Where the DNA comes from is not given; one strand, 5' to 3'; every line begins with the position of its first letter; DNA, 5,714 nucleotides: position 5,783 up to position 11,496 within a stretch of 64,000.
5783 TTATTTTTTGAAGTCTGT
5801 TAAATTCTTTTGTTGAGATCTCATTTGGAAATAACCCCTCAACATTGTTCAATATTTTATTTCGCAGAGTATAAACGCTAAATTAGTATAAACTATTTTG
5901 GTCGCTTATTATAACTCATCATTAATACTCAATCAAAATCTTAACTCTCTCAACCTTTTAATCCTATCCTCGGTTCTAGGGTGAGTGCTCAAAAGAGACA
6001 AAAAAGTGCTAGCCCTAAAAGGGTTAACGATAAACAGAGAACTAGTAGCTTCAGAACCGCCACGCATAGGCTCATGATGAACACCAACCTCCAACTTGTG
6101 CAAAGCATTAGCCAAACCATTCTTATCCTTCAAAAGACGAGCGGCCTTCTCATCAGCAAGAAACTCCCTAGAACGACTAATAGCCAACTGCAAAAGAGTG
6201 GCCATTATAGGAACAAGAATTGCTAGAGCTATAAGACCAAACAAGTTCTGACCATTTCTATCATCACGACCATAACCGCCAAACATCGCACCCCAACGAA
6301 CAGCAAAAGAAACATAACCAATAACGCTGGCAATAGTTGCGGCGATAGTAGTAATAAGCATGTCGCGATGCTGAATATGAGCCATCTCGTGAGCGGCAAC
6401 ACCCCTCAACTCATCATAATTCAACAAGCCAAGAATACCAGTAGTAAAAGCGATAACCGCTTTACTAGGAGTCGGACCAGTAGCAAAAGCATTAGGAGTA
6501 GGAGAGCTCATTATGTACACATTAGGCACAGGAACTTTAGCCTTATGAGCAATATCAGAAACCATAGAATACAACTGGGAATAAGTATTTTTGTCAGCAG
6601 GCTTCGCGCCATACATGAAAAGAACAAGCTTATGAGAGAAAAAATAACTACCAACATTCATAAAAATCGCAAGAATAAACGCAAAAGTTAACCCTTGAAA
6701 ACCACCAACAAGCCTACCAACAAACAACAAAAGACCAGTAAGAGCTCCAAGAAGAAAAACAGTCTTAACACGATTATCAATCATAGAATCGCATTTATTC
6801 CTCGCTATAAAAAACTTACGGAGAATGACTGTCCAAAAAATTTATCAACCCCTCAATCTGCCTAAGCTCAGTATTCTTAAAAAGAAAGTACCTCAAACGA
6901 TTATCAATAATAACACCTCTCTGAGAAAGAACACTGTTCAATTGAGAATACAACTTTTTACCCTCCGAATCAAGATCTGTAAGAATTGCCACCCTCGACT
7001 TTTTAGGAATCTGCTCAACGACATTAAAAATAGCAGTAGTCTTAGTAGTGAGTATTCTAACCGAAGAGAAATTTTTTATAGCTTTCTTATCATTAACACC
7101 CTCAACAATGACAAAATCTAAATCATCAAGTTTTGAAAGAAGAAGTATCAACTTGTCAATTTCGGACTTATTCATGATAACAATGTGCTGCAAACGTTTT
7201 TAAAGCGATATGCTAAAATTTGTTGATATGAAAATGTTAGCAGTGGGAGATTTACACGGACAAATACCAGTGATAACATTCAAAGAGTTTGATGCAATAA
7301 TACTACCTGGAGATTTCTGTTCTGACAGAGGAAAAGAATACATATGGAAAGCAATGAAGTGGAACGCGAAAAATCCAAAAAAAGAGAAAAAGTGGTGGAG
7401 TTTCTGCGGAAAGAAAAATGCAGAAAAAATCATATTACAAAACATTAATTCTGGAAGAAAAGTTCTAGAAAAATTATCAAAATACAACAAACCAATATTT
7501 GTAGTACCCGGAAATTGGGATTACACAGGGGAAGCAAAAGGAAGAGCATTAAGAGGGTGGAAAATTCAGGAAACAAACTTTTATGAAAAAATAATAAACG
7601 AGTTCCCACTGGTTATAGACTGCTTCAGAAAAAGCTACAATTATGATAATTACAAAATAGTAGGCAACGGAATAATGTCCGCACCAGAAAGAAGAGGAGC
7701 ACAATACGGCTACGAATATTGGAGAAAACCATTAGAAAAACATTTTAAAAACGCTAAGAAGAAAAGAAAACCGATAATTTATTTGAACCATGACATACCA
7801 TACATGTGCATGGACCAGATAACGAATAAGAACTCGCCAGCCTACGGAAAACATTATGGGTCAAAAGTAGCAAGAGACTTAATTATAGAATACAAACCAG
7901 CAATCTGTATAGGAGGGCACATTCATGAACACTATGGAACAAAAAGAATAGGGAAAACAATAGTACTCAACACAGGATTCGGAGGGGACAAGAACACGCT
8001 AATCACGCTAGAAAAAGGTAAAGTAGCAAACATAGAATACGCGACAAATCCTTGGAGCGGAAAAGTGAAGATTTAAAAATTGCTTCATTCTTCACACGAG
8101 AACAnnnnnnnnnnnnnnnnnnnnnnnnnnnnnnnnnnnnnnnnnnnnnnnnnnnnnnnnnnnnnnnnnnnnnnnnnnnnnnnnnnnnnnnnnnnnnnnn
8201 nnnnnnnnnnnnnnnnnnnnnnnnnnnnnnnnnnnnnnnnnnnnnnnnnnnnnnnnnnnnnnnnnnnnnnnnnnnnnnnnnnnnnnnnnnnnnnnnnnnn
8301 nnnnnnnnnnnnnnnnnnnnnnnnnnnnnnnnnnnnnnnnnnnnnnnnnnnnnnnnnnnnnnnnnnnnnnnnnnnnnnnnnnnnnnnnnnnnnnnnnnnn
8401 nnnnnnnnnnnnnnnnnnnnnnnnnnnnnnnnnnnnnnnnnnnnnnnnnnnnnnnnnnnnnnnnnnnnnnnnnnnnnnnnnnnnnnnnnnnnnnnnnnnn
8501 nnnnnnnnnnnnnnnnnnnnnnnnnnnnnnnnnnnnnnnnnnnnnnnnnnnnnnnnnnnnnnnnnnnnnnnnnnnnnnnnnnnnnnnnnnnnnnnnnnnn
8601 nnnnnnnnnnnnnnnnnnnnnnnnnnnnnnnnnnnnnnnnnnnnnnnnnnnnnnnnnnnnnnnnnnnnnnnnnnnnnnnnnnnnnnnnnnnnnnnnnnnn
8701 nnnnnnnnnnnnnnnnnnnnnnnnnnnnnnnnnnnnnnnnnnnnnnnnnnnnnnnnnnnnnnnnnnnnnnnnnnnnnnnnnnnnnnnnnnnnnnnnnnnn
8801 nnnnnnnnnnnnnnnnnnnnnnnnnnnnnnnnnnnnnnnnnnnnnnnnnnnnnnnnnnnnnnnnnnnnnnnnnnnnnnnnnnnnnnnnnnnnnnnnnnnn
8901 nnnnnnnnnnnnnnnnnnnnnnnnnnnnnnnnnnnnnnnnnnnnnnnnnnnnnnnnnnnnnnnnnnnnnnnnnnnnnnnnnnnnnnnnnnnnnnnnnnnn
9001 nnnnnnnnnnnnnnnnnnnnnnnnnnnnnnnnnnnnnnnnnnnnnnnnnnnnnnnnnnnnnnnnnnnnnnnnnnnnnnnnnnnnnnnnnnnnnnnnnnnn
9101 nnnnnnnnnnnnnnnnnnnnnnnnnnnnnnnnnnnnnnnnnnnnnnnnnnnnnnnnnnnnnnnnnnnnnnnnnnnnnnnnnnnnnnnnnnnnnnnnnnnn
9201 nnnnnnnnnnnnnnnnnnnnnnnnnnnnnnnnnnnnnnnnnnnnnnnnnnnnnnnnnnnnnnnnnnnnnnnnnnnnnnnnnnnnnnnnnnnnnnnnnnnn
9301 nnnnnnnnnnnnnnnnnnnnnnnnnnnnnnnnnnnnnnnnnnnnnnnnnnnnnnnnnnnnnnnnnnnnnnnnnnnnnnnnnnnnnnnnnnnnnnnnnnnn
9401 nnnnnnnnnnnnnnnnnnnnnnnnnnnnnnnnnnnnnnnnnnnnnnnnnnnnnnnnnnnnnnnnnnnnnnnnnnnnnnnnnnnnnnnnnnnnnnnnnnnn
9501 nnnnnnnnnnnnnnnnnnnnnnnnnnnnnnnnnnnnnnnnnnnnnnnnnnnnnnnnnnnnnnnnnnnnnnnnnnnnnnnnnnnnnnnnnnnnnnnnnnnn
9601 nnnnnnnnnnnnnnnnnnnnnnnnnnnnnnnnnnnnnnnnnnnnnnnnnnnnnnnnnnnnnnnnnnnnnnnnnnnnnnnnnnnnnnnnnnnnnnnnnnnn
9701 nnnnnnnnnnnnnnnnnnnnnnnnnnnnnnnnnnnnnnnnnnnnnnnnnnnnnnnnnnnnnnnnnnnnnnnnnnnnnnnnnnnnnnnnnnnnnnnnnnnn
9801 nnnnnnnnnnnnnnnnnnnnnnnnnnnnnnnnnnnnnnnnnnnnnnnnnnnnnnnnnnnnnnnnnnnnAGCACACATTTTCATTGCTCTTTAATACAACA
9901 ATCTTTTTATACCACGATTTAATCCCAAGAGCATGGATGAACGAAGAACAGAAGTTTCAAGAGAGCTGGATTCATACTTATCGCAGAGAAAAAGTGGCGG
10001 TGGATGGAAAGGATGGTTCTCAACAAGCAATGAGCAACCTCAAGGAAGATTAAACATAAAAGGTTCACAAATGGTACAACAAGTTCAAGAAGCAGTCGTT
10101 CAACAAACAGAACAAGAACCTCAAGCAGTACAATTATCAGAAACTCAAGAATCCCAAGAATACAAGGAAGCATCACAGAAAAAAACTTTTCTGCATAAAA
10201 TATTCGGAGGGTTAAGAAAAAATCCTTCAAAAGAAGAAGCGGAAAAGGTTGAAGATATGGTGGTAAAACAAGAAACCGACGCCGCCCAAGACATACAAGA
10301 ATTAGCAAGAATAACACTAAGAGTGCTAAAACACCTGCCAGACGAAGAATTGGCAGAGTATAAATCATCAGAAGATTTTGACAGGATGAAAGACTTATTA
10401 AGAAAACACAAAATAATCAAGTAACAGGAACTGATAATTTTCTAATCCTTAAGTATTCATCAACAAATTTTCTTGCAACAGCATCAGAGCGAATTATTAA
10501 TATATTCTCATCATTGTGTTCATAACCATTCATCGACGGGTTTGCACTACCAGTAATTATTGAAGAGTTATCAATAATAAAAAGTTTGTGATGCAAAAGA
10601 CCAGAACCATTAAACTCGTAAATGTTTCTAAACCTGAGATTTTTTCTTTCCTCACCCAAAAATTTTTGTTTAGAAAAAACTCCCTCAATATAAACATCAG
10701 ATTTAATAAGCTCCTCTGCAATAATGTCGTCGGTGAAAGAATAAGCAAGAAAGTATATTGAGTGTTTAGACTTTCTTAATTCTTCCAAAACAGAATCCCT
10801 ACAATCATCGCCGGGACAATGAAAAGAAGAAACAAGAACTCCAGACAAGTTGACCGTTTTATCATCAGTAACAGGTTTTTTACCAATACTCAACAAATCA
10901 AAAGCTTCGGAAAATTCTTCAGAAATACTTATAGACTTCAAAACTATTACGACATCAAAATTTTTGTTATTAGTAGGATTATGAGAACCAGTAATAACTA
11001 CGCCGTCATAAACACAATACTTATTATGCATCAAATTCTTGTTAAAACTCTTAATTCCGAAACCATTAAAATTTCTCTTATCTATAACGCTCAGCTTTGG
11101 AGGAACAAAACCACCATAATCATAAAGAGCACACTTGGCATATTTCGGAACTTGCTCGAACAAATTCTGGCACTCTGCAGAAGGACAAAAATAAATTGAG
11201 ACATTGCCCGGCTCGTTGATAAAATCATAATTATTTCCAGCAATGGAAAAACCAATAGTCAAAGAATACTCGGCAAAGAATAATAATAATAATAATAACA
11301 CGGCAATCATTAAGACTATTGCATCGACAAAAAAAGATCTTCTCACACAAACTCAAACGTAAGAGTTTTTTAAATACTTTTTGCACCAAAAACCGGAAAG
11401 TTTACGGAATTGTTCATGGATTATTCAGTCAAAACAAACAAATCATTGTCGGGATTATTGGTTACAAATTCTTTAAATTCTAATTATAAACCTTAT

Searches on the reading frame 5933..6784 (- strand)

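Call 82: search_protein_families(library=pfam, proteins=[window:5933-6784:-], max_evalue=0.001)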
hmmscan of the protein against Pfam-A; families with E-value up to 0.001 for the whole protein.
window:5933-6784:- (283 aa): 1 family
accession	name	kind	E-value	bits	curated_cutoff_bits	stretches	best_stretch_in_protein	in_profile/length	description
PF01435.24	Peptidase_M48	-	3.7e-34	118.6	20.3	1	69-281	5-185/186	Peptidase family M48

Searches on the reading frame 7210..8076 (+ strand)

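Call 82: search_protein_families(library=pfam, proteins=[window:7210-8076:+], max_evalue=0.001)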
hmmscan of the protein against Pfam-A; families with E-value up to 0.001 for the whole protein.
window:7210-8076:+ (288 aa): 3 families
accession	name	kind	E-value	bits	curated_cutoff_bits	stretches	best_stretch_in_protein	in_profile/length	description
PF00149.33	Metallophos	-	3.4e-12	47.6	21.5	1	7-240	1-190/191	Calcineurin-like phosphoesterase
PF14582.11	Metallophos_3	-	1.2e-11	44.9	28.2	1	8-256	7-237/259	Metallophosphoesterase, calcineurin superfamily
PF12850.12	Metallophos_2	-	0.0001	22.8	27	0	84-256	40-133/154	Calcineurin-like phosphoesterase superfamily domain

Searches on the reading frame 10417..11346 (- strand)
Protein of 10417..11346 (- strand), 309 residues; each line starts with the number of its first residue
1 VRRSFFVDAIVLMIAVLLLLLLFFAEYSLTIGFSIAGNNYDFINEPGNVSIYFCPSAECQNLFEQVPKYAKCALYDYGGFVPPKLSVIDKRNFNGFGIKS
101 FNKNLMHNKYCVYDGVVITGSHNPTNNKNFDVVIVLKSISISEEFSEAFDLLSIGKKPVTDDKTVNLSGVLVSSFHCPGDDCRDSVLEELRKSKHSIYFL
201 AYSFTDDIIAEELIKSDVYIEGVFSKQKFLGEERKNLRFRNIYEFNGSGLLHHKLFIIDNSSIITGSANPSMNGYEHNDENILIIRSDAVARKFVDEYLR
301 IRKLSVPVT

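Call 82: search_protein_families(library=pfam, proteins=[window:10417-11346:-], max_evalue=0.001)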
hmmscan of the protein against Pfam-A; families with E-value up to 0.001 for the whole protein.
window:10417-11346:- (309 aa): 1 family
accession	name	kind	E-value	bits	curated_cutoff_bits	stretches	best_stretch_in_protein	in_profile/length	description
PF13091.12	PLDc_2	-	3.8e-22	79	27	2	187-298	2-128/132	PLD-like domain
